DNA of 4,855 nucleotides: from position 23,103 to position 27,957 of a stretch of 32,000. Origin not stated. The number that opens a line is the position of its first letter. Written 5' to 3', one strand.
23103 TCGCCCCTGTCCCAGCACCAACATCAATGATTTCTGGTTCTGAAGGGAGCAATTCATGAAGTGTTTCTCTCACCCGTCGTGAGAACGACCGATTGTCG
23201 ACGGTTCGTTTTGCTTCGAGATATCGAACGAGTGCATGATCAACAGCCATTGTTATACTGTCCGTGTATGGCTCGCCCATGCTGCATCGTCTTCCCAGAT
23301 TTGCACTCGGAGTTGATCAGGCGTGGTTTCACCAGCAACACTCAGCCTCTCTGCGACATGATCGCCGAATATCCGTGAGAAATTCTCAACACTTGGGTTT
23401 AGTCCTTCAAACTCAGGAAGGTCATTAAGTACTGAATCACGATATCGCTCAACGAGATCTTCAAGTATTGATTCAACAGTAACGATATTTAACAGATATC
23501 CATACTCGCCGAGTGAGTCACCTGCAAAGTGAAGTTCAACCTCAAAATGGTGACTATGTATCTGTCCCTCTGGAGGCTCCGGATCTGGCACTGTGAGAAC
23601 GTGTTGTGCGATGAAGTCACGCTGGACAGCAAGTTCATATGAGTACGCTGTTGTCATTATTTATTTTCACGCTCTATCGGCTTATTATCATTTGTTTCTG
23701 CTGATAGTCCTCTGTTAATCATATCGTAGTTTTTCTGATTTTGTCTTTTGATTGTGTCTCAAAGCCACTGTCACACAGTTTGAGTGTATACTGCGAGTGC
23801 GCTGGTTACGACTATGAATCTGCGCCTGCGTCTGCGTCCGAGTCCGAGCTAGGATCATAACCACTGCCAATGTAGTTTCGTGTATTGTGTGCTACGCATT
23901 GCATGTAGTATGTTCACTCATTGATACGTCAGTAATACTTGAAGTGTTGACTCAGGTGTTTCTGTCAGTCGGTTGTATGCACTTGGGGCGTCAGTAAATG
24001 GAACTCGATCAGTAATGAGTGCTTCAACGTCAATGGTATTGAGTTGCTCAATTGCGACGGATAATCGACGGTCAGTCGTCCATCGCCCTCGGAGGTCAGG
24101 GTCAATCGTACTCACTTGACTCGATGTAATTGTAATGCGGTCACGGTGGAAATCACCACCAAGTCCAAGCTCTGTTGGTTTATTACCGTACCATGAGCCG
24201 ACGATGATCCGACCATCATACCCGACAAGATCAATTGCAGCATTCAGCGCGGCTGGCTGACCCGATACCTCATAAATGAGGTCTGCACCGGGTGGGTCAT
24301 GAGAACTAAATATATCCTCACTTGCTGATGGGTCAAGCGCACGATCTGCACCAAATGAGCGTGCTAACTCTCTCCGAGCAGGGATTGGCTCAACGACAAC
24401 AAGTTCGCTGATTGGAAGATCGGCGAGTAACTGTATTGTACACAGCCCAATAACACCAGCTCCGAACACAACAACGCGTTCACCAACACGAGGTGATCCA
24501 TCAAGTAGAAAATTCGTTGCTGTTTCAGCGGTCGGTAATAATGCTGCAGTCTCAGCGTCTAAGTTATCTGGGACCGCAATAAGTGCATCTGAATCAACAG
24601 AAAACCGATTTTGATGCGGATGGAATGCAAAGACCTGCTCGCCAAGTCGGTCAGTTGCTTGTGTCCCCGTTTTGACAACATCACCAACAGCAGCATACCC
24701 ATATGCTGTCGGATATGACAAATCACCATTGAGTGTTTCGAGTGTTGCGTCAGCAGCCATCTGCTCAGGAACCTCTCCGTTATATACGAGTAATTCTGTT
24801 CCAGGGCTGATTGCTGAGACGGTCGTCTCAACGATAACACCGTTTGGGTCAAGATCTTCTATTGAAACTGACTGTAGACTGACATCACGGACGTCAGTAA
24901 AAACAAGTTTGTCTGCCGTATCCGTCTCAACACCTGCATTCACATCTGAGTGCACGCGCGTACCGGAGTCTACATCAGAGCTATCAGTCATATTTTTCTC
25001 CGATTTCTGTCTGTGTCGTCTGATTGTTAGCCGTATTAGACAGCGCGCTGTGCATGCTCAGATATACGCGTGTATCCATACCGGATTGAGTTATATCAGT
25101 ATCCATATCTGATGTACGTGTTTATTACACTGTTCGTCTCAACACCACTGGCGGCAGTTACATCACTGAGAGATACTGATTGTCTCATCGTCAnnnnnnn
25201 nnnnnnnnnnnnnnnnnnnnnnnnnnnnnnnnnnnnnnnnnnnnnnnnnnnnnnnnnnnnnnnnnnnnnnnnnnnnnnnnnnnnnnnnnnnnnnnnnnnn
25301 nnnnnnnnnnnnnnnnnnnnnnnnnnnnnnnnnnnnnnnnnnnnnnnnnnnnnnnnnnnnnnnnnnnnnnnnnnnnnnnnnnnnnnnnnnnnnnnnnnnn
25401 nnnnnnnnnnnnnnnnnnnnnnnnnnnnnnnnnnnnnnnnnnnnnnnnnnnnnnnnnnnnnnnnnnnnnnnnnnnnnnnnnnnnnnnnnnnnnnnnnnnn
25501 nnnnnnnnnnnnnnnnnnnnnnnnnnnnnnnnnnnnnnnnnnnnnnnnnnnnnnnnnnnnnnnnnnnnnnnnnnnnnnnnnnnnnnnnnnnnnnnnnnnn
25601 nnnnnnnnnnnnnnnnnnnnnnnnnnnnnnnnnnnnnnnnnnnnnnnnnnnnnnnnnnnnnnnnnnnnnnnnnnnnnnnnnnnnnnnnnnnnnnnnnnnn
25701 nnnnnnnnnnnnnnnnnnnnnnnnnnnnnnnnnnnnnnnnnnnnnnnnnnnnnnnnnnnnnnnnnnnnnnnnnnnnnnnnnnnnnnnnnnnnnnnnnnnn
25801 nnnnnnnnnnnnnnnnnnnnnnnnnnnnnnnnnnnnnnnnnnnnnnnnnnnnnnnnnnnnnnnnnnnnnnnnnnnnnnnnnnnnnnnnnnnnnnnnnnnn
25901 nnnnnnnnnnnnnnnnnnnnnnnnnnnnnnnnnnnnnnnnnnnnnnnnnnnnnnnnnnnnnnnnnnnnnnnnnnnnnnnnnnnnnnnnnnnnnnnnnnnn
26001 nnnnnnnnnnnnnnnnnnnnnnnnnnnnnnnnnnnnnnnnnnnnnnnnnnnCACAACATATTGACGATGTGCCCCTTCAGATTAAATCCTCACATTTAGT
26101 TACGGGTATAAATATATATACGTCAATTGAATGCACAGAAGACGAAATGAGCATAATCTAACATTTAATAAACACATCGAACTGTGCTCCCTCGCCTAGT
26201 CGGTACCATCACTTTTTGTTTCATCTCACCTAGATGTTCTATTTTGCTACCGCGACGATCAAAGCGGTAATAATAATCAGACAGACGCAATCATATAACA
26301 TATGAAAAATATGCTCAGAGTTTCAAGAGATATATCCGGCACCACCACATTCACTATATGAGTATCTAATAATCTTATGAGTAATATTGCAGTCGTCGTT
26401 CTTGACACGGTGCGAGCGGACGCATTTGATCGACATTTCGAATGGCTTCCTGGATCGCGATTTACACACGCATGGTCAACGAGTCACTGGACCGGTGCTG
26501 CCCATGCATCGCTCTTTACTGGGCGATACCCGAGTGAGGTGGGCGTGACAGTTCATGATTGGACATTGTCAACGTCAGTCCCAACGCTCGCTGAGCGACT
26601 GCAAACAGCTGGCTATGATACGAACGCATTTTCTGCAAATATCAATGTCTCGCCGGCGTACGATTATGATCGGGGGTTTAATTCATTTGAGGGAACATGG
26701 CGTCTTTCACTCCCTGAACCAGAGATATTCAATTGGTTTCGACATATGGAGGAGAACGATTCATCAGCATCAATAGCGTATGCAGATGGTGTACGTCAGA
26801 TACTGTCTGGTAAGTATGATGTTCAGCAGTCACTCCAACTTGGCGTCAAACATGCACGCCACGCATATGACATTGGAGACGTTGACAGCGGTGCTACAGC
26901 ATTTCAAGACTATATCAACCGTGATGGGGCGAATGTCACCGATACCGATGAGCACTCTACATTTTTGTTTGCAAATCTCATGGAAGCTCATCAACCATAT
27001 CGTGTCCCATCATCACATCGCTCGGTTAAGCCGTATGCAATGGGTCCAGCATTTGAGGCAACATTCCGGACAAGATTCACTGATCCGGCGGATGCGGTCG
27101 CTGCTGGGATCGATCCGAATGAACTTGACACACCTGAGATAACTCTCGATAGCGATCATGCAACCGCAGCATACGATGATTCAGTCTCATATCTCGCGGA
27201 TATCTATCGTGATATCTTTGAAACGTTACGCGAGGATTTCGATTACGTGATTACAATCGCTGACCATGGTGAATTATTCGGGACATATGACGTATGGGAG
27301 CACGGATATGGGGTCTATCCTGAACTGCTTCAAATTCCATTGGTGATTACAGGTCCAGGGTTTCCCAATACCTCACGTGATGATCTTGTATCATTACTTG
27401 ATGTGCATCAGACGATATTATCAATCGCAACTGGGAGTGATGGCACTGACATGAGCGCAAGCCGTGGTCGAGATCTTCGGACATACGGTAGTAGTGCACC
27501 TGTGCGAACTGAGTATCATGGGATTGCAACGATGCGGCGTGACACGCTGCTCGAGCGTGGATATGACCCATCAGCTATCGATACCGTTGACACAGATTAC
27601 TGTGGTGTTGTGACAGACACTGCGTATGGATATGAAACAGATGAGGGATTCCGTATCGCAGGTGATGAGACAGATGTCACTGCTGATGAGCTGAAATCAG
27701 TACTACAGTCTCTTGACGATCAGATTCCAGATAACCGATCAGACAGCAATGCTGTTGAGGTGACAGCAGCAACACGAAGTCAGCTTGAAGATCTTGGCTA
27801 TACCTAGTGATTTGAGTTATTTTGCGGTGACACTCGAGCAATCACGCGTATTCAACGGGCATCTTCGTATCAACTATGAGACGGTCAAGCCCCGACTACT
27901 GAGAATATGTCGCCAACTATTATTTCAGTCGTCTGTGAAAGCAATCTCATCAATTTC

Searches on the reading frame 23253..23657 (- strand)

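Call 38: search_protein_families(library=pfam, proteins=[window:23253-23657:-], max_evalue=0.001)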
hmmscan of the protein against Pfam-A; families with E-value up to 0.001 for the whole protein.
window:23253-23657:- (134 aa): 1 family
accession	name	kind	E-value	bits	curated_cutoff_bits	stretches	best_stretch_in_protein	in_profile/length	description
PF01242.24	PTPS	-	6.3e-23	81.5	22.4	1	9-131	2-119/121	6-pyruvoyl tetrahydropterin synthase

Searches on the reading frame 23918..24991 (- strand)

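Call 38: search_protein_families(library=pfam, proteins=[window:23918-24991:-], max_evalue=0.001)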
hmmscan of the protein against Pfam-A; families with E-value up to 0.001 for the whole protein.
window:23918-24991:- (357 aa): 2 families
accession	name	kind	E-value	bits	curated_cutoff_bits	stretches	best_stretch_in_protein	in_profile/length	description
PF00107.32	ADH_zinc_N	-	4.7e-15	56.1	31.8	1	181-295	2-116/129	Zinc-binding dehydrogenase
PF16912.11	Glu_dehyd_C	-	2.3e-06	27.7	34.9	1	171-344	32-203/211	Glucose dehydrogenase C-terminus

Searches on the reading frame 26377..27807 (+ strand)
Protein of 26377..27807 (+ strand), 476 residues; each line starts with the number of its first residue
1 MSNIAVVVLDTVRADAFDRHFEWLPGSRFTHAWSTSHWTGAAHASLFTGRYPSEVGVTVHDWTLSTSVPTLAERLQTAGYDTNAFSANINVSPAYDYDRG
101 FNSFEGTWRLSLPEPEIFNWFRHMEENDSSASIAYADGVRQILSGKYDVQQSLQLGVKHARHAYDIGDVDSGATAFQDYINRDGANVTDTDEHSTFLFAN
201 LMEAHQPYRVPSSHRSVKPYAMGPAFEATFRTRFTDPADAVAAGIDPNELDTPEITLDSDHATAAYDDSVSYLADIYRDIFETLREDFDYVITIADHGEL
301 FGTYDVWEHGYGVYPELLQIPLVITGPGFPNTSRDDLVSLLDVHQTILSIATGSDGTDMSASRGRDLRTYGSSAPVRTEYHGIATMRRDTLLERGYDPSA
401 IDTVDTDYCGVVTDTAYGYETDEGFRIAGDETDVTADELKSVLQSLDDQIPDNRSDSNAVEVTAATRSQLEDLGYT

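Call 38: search_protein_families(library=pfam, proteins=[window:26377-27807:+], max_evalue=0.001)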
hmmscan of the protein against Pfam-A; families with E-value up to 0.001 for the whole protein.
window:26377-27807:+ (476 aa): 1 family
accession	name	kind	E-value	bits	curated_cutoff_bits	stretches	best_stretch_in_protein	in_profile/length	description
PF00884.28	Sulfatase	-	4.8e-20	72.5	25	1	26-351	36-299/301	Sulfatase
